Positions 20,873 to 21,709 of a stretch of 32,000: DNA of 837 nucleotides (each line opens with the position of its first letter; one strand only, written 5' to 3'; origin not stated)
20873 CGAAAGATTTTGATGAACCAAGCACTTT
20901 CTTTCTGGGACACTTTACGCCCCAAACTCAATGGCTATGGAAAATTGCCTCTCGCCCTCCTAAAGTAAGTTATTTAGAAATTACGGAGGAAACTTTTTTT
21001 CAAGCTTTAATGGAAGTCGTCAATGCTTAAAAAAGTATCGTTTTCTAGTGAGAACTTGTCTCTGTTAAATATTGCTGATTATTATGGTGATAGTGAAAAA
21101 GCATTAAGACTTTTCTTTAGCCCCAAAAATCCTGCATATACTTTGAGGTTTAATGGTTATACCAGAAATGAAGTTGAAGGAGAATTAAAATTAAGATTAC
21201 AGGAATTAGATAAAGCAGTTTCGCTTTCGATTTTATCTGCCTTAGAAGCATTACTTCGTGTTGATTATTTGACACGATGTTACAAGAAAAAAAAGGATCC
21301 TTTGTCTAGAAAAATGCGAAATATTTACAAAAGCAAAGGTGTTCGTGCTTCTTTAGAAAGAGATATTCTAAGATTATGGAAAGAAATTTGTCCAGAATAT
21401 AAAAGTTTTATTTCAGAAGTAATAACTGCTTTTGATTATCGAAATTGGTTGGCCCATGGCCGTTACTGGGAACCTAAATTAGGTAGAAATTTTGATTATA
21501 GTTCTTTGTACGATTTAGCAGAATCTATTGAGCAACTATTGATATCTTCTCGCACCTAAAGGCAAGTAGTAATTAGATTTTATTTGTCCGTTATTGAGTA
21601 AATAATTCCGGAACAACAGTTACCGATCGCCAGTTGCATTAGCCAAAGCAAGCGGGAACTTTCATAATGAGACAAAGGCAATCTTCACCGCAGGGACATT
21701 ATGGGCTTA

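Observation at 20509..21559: AT-rich overlapping two-gene operon whose second protein carries a canonical HEPN R-N-x3-H motif: candidate uncharacterised toxin/abortive-infection pair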

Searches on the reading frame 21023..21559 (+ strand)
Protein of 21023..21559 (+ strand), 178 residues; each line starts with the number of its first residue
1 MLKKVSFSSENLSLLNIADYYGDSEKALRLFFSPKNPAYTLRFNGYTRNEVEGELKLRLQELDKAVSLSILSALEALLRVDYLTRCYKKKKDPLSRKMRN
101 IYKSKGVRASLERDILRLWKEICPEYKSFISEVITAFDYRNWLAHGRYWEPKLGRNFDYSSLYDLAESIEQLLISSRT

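Call 4: search_protein_families(library=pfam, proteins=[window:21023-21559:+], max_evalue=1)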
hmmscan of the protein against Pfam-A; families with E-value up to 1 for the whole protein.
window:21023-21559:+ (178 aa): 0 families

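Call 5: search_protein_families(library=padloc, proteins=[window:21023-21559:+], max_evalue=1)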
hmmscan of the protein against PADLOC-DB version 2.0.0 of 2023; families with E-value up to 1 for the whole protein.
window:21023-21559:+ (178 aa): 0 families

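Call 6: search_protein_families(library=ncbifam, proteins=[window:21023-21559:+], max_evalue=1)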
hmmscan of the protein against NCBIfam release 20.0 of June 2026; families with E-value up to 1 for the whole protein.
window:21023-21559:+ (178 aa): 1 family
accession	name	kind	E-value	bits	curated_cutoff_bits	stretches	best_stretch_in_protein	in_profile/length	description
NF000011.2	APH_6_Ic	exception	0.05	12.5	500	1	107-163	147-202/280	aminoglycoside O-phosphotransferase APH(6)-Ic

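Call 7: find_homologous_proteins(query=window:21023-21556:+, max_evalue=0.001)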
Query window:21023-21556:+ (178 aa): 97 proteins with E <= 0.001 among 179 candidates.
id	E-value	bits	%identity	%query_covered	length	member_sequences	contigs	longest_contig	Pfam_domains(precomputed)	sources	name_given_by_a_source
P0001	1.2e-108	378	98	100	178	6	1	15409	-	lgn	-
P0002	3.1e-95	334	87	98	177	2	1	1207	-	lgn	-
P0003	1.0e-88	313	83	100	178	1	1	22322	-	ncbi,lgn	-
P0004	1.6e-85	303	84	94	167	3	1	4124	-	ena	-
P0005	7.2e-83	294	77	100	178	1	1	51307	-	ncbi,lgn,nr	ncbi:MAG: hypothetical protein VKJ02_16010 [Snowella sp.]|nr:hypothetical protein [Snowella sp.]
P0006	5.8e-70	252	67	100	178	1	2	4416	-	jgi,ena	jgi:hypothetical protein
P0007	4.4e-66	240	67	97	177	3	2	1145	-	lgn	-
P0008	2.3e-65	237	67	98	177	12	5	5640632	-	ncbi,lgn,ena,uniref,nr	ncbi:hypothetical protein [Planktothrix agardhii]|uniref:hypothetical protein n=1 Tax=Planktothrix a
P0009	3.4e-65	237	66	98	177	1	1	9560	-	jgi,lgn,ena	jgi:hypothetical protein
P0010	4.3e-65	236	67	98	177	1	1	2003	-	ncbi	ncbi:MAG: hypothetical protein ACKO2V_12990 [Snowella sp.]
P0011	2.2e-64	234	67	98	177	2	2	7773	-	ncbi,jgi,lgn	jgi:hypothetical protein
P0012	5.7e-64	233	74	82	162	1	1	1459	-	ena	-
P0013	9.0e-64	232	66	98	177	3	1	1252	-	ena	-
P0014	1.1e-63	232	66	98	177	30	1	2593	-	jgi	jgi:hypothetical protein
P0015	1.3e-63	232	66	98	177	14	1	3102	-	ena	-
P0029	9.8e-48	180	51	94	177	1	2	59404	-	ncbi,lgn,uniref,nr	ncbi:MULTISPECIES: hypothetical protein [unclassified Neorhizobium]|uniref:hypothetical protein n=1 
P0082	2.7e-35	139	42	95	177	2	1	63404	-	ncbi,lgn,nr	ncbi:hypothetical protein ETC01_09285 [Geobacillus sp. NFOSA3]|nr:hypothetical protein [Geobacillus 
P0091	6.7e-28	115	43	88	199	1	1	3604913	-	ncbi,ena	-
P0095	3.8e-25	106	40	95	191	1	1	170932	-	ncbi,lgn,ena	-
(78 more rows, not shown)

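Call 11: find_encoding_contigs(protein=P0029, flank=6000, max_places=2)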
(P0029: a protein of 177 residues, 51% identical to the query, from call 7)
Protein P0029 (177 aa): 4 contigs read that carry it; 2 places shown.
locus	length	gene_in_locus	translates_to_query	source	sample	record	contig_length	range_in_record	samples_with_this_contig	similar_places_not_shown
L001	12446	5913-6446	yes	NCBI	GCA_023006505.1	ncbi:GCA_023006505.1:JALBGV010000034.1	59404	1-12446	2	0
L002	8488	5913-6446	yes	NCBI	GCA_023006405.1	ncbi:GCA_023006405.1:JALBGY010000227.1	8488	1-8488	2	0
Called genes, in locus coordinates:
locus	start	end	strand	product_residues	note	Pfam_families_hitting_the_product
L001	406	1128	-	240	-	-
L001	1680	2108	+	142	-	PF09299:Mu-transpos_C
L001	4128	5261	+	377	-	PF00589:Phage_integrase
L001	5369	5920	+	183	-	-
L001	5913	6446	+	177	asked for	-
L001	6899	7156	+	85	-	PF07704:PSK_trans_fac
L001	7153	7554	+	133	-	PF01850:PIN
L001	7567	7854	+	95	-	PF24720:DUF7673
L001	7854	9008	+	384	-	PF00589:Phage_integrase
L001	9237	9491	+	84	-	PF07704:PSK_trans_fac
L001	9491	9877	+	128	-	PF01850:PIN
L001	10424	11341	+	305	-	PF00239:Resolvase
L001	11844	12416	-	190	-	PF00258:Flavodoxin_1, PF12724:Flavodoxin_5 (weak), PF03358:FMN_red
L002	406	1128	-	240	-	-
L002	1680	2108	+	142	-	PF09299:Mu-transpos_C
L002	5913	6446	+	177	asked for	-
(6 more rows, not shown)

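Call 12: find_encoding_contigs(protein=P0082, flank=6000, max_places=2)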
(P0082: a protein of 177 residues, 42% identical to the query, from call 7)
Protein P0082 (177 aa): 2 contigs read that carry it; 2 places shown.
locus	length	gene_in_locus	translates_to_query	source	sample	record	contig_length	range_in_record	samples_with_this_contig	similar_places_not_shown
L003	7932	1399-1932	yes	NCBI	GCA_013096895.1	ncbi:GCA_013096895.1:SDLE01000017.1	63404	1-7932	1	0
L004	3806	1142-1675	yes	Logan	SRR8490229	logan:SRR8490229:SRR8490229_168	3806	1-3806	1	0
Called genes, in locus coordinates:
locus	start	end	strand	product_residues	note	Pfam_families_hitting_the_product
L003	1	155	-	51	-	?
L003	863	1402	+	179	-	-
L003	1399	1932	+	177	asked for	-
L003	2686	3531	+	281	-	PF03161:LAGLIDADG_2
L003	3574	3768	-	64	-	PF19134:DUF5817 (weak)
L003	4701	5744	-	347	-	PF00669:Flagellin_N, PF00700:Flagellin_C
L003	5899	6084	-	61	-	-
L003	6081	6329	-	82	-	PF02599:CsrA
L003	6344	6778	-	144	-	PF02623:FliW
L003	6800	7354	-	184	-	PF20074:DUF6470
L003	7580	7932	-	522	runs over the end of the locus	PF27229:SSO2105_N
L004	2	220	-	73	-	?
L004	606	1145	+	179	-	-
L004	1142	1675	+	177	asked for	-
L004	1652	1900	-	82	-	-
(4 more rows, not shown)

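Call 15: find_encoding_contigs(protein=P0091, flank=6000, max_places=1)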
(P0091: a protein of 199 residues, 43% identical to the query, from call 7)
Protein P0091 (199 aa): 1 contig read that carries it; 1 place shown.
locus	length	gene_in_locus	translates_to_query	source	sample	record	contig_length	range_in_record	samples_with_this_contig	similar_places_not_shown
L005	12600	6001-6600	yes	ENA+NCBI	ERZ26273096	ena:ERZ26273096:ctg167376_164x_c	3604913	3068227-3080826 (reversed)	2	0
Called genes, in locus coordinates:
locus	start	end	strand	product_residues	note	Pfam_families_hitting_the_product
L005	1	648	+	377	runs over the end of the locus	PF00005:ABC_tran, PF13304:AAA_21 (faint), PF17912:OB_MalK, PF08402:TOBE_2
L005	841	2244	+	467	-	PF01232:Mannitol_dh, PF08125:Mannitol_dh_C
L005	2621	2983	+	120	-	PF00158:Sigma54_activat, PF14532:Sigma54_activ_2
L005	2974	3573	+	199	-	PF00158:Sigma54_activat (weak), PF25601:AAA_lid_14, PF02954:HTH_8 (weak)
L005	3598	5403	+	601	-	PF05960:DUF885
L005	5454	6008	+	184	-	-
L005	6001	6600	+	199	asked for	-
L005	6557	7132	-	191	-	PF08207:EFP_N, PF01132:EFP, PF09285:Elong-fact-P_C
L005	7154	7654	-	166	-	PF06172:Cupin_5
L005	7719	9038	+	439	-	PF00860:Xan_ur_permease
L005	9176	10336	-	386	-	PF20903:SPL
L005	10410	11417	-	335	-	PF13462:Thioredoxin_4, PF01323:DSBA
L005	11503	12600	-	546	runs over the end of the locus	PF00795:CN_hydrolase, PF02540:NAD_synthase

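Call 16: find_encoding_contigs(protein=P0095, flank=6000, max_places=1)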
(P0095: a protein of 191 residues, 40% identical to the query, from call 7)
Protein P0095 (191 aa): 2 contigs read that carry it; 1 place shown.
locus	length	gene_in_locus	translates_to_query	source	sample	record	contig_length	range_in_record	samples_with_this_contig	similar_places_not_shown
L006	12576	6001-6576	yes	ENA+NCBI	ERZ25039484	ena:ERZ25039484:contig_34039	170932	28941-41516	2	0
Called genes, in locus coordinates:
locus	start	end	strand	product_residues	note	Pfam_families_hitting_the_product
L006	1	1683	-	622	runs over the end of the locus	PF01368:DHH, PF02272:DHHA1, PF17768:RecJ_OB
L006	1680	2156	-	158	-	-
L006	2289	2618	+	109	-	PF13011:LZ_Tnp_IS481 (weak), PF13384:HTH_23, PF13518:HTH_28, PF13551:HTH_29, PF13565:HTH_32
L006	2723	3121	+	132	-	PF00665:rve (weak)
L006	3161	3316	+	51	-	-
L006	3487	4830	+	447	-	PF07969:Amidohydro_3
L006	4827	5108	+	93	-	-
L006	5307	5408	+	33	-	-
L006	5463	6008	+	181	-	-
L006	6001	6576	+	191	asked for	-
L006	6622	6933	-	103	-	-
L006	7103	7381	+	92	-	PF04368:DUF507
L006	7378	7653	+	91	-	PF04368:DUF507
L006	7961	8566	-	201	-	PF00589:Phage_integrase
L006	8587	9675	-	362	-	PF13384:HTH_23, PF13518:HTH_28, PF13551:HTH_29, PF13565:HTH_32, PF13358:DDE_3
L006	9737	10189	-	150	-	PF14659:Phage_int_SAM_3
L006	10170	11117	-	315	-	-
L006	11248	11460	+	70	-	-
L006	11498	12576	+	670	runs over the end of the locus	PF09250:Prim-Pol, PF13481:AAA_25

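Call 17: predict_structure(alignment_id=A1)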
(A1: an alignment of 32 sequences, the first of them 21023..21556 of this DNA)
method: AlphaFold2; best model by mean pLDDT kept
length: 178 residues; sequences in the alignment: 32
mean_pLDDT: 92.3   pTM: 0.86
mean pLDDT of the five models: 92.3, 91.6, 91.2, 91.1, 91.1
residues with pLDDT >= 90: 149; 70-90: 23; 50-70: 5; < 50: 1
segments of 3 or more residues with pLDDT < 50: none
pLDDT, mean of each block of 10 residues (from residue 1): 70 93 98 95 96 97 97 95 94 95 96 96 95 95 84 81 97 86
secondary structure, 60 per line:
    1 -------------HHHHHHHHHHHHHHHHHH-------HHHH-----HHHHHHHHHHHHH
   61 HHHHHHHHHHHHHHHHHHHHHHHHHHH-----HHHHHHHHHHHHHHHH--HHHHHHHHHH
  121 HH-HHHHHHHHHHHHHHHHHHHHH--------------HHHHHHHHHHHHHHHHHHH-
elements in order: H14-31 H39-42 H48-87 H93-108 H111-122 H124-144 H159-177

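Call 22: fold_search(model_id=the predicted structure, library=pdb)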
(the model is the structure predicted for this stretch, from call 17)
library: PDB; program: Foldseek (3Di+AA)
matches with E <= 10: 161; with E <= 0.001: 0
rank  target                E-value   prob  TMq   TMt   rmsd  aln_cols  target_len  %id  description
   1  7ae8_C                6.3e-01  0.51  0.35  0.41   9.3       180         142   10  Crystal structure of HEPN(R102A) toxin (released 2020-12-30)
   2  7ae8_D                7.8e-01  0.33  0.28  0.32  10.4       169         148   10  Crystal structure of HEPN(R102A) toxin (released 2020-12-30)
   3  2lqu_MODEL_1_A        8.6e-01  0.25  0.29  0.31  15.6       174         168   11  Structure of decorbin-binding protein A from Borrelia burgdorferi (released 2013-01-16)
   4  7ae8_B                1.1e+00  0.28  0.27  0.31  10.2       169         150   11  Crystal structure of HEPN(R102A) toxin (released 2020-12-30)
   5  7ae8_A                1.1e+00  0.33  0.30  0.34  10.1       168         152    9  Crystal structure of HEPN(R102A) toxin (released 2020-12-30)
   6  4fl5_A                1.2e+00  0.08  0.19  0.16  19.2       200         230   13  Crystal structure of human 14-3-3 sigma in complex with a Tau-protein peptide surrounding pS214 (released 2013-12-11)
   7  6egc                  1.4e+00  0.14  0.23  0.26  20.0       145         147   16  Single-chain version of 2L4HC2_23 (PDB 5J0K) (released 2019-05-29)
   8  9s97_A                1.4e+00  0.12  0.22  0.21  15.8       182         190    9  CdvB2 filament - low twist (released 2026-01-28)
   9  6ef5_D                1.7e+00  0.07  0.19  0.15  19.8       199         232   13  14-3-3 with peptide (released 2019-10-30)
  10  5yep_C                1.8e+00  0.38  0.36  0.46   8.3       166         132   11  Crystal structure of SO_3166-SO_3165 from Shewanella oneidensis (released 2018-03-28)
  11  8c43_A                1.9e+00  0.08  0.20  0.17  19.0       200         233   14  Ternary structure of 14-3-3sigma, strep-tagged PKA-responsive ERa phosphopeptide, and Fusicoccin-A. (released 2023-12-27)
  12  6f09_P                2.0e+00  0.08  0.20  0.17  18.6       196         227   12  Binary complex of 14-3-3 zeta with ubiquitin specific protease 8 (USP8) pSer718 peptide (released 2018-03-07)
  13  6qzr_A                2.0e+00  0.07  0.20  0.17  15.8       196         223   16  14-3-3 sigma in complex with FOXO1 pT24 peptide (released 2019-07-31)
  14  4kik_A                2.0e+00  0.06  0.21  0.08  30.3       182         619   14  Human IkB kinase beta (released 2013-06-26)
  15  9fed                  2.1e+00  0.12  0.27  0.27  18.1       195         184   12  Single-chain chimeric protein mimicking the interaction between HR1 and HR2 in HIV gp41 (released 2025-05-28)
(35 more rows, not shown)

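Call 24: search_solved_structures(query=A1, max_evalue=10, show_alignments=3)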
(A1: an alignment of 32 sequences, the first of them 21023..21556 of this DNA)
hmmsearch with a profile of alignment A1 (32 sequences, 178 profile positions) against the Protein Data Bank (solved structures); distinct sequences matched with E-value up to 10: 6.
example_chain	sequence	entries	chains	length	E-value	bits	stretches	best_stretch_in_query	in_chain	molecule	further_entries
6nuk_A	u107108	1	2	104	0.054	16.7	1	19-69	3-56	Ferredog-Diesel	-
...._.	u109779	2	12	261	0.88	12.7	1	39-104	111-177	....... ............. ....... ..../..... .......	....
4hyy_A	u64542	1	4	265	0.92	12.7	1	39-104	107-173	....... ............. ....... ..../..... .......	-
7c98_A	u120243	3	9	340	1.4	12.1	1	39-104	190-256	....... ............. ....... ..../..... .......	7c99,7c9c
8qqe_A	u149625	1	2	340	1.4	12.1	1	39-104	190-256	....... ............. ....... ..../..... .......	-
1v5w_A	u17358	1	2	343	1.4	12.1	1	39-104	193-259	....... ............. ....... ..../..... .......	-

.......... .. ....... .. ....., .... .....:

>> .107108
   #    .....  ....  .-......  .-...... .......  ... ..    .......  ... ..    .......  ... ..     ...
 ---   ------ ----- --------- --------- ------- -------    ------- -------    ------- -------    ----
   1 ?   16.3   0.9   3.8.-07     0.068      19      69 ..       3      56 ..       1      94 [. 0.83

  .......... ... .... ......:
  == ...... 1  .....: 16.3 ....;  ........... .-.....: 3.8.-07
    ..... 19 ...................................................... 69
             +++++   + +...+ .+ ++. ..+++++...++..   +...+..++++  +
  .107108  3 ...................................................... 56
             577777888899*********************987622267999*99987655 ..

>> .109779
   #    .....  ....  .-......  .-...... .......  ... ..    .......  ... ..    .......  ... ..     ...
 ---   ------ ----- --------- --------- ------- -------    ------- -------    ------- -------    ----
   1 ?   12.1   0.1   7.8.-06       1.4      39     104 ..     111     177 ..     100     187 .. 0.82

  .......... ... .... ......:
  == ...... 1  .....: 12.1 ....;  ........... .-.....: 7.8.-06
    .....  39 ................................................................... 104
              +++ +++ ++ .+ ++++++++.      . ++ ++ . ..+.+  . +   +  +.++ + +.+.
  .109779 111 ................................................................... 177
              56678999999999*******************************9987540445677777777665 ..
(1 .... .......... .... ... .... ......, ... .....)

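Call 25: search_protein_families(library=pfam, alignment_id=A1, max_evalue=10)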
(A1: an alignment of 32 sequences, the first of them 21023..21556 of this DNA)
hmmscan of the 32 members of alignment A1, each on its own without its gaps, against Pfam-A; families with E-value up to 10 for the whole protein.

A. member 1, window:21023-21556:+ (178 aa): 0 families

B. families by the number of members that match (of 32 scanned): 18 families
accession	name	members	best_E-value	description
PF01802.22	Herpes_V23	3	0.016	Herpesvirus VP23 like capsid protein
PF25416.1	GRHL1_C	1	0.017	GRHL1-like, C-terminal domain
PF21734.3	10_blade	1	0.02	10-bladed beta propeller domain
PF18381.7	YcaO_C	1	0.032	YcaO cyclodehydratase C-terminal domain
PF05623.17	DUF789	1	0.035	Protein of unknown function (DUF789)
PF16217.10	M64_N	1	0.041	Peptidase M64 N-terminus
PF18737.6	HEPN_MAE_28990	1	0.042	MAE_28990/MAE_18760-like HEPN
PF01176.25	eIF-1a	1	0.057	Translation initiation factor 1A / IF-1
PF16026.10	MIEAP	1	0.061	Mitochondria-eating protein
PF18773.7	Importin_rep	1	0.076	Importin 13 repeat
PF06600.16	DUF1140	1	0.088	Protein of unknown function (DUF1140)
PF24764.1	rva_4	1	0.1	Integrase core domain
PF04634.17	YezG-like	1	0.1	Immunity protein YezG-like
PF19569.5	START_2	1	0.12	START-like superfamily domain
PF00901.23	Orbi_VP5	1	0.14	Orbivirus outer capsid protein VP5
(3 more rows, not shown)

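Call 39: fold_search(model_id=the predicted structure, library=viral)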
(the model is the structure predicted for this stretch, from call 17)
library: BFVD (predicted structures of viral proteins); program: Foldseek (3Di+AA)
matches with E <= 10: 164; with E <= 0.001: 0
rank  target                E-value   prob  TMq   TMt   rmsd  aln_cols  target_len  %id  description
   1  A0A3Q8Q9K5            2.7e-01  0.15  0.19  0.20  19.2       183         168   11  Uncharacterized protein [Sulfolobales Beppu filamentous phage 1]
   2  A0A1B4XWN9            3.3e-01  0.38  0.29  0.24  12.4       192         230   10  Uncharacterized protein [Tenacibaculum phage pT24]
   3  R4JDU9                6.5e-01  0.25  0.27  0.27  19.1       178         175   15  Uncharacterized protein [Bacillus phage SIOphi]
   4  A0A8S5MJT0            8.4e-01  0.20  0.26  0.26  15.0       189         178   10  DUF1492 domain-containing protein [Siphoviridae sp. ctMM521]
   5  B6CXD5                9.3e-01  0.09  0.20  0.13  13.1       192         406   11  (no name in the UniProt tables at hand)
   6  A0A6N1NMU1            9.7e-01  0.20  0.28  0.18  14.7       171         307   12  Putative orfan [Tupanvirus soda lake]
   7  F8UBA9                9.7e-01  0.12  0.24  0.20  13.8       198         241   14  (no name in the UniProt tables at hand)
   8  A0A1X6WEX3            1.1e+00  0.20  0.27  0.28  11.9       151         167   14  (no name in the UniProt tables at hand)
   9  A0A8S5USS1            1.2e+00  0.05  0.14  0.13  21.7       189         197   11  Uncharacterized protein [Myoviridae sp. ctijX18]
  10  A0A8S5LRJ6            1.3e+00  0.09  0.23  0.16  13.1       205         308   13  Minor capsid protein [Myoviridae sp. ctmii12]
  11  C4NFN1                1.4e+00  0.06  0.16  0.16  18.0       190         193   14  (no name in the UniProt tables at hand)
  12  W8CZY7                1.5e+00  0.08  0.18  0.19  20.4       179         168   10  Uncharacterized protein [Erwinia phage PhiEaH1]
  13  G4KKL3                1.5e+00  0.08  0.24  0.20  14.0       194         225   12  (no name in the UniProt tables at hand)
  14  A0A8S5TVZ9            1.5e+00  0.08  0.21  0.12  13.1       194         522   11  Minor capsid protein [Siphoviridae sp. ctmxA102]
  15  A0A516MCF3            1.7e+00  0.04  0.16  0.09  21.7       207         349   17  (no name in the UniProt tables at hand)
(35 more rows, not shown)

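Call 40: find_encoding_contigs(protein=P0001, flank=8000, max_places=1)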
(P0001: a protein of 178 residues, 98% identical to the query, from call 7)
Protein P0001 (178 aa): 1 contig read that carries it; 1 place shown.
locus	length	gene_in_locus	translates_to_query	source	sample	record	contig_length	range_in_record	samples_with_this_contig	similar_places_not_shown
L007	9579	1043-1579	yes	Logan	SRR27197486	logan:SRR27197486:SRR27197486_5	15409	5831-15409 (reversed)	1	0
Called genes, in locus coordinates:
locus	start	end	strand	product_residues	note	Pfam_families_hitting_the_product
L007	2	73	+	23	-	?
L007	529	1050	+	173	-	-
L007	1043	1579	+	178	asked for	-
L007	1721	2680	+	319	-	PF13409:GST_N_2, PF00043:GST_C (faint), PF14497:GST_C_3 (weak), PF13410:GST_C_2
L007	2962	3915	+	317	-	PF01075:Glyco_transf_9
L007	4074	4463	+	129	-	PF00027:cNMP_binding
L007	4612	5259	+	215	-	PF01502:PRA-CH, PF01503:PRA-PH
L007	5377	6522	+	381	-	PF02492:cobW, PF07683:CobW_C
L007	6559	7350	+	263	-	PF06182:ABC2_membrane_6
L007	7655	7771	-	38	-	-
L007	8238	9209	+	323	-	PF00348:polyprenyl_synt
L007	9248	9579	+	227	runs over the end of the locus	PF00849:PseudoU_synth_2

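Call 41: find_encoding_contigs(protein=P0005, flank=8000, max_places=1)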
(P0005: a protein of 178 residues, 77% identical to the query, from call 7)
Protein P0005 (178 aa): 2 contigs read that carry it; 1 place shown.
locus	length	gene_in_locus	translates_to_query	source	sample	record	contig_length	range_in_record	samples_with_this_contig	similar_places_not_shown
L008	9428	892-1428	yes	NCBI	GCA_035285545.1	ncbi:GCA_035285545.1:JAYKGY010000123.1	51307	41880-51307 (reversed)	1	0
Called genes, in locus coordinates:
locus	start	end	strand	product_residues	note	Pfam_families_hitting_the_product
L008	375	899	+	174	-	-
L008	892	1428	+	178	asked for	-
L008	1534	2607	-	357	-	-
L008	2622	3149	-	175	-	PF14221:DUF4330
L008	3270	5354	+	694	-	PF02784:Orn_Arg_deC_N, PF17810:Arg_decarb_HB, PF17944:Arg_decarbox_C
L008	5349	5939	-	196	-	PF01551:Peptidase_M23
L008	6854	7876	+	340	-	PF00535:Glycos_transf_2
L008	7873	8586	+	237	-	PF13489:Methyltransf_23, PF08241:Methyltransf_11, PF08242:Methyltransf_12, PF13649:Methyltransf_25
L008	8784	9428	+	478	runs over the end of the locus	-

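Call 42: find_encoding_contigs(protein=P0008, flank=8000, max_places=2)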
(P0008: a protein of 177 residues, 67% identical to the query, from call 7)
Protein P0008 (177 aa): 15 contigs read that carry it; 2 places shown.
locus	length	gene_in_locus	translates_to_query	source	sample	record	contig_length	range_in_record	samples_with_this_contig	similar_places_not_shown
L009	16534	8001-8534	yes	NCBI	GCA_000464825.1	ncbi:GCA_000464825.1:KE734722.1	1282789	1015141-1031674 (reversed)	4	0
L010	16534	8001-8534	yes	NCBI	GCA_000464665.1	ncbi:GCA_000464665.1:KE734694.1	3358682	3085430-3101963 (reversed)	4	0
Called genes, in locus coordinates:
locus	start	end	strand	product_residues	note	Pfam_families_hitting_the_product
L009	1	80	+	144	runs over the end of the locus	PF13274:SocA_Panacea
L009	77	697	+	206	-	-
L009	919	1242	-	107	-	PF01381:HTH_3 (weak)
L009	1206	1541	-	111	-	PF05015:HigB-like_toxin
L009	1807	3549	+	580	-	PF03235:GmrSD_N, PF07510:GmrSD_C (weak)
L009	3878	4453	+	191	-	PF05685:Uma2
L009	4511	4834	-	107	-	PF01381:HTH_3 (weak)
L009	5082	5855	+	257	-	PF00022:Actin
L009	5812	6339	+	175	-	PF13508:Acetyltransf_7 (weak), PF13527:Acetyltransf_9 (weak)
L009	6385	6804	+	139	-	PF00235:Profilin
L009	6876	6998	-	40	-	-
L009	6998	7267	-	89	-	PF02604:PhdYeFM_antitox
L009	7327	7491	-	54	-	-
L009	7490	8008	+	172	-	-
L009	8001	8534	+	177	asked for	-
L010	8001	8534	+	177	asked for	-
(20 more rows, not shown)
